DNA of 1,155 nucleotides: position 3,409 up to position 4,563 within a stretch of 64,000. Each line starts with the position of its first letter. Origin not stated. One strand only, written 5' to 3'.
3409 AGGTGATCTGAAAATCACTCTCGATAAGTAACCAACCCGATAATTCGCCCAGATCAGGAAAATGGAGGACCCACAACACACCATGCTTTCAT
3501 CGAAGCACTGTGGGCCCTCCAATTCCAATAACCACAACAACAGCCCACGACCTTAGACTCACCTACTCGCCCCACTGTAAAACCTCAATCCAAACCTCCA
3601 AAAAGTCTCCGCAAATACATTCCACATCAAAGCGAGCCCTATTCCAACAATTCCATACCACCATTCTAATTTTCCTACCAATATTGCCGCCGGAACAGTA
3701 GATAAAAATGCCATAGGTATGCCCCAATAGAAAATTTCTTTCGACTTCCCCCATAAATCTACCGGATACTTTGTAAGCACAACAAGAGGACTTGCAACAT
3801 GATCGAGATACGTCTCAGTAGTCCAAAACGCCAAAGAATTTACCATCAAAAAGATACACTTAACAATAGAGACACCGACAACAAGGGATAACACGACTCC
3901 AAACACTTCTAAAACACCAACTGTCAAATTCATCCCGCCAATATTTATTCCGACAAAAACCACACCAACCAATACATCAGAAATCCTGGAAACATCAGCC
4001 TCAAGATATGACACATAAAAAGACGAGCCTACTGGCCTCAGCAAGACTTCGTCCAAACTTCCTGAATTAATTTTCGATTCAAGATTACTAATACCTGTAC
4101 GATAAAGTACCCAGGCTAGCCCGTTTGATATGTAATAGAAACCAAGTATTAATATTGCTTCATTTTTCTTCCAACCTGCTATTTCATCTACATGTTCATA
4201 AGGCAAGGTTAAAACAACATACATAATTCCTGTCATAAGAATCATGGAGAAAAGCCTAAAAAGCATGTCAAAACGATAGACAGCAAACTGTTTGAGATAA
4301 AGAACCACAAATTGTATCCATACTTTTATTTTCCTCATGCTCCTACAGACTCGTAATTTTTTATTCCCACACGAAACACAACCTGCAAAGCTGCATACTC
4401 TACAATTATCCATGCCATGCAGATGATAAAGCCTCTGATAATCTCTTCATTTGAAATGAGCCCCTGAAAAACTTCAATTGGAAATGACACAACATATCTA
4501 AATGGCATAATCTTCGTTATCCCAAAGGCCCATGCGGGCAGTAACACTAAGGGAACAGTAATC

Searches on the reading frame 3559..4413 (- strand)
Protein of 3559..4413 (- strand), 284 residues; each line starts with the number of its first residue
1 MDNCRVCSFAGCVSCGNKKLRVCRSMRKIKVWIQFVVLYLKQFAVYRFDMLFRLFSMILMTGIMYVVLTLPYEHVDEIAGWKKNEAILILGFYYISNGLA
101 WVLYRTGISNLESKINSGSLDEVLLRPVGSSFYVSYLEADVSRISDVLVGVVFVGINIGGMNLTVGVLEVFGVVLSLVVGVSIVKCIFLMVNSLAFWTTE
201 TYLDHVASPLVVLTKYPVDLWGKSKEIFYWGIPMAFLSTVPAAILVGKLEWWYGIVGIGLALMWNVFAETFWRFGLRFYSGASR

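Call 54: search_protein_families(library=pfam, proteins=[window:3559-4413:-], max_evalue=0.00001)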
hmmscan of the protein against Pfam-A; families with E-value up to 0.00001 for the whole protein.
window:3559-4413:- (284 aa): 1 family
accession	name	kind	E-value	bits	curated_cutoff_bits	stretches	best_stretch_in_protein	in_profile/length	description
PF06182.17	ABC2_membrane_6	-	1.9e-36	126.4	22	1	59-283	2-229/229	ABC-2 family transporter protein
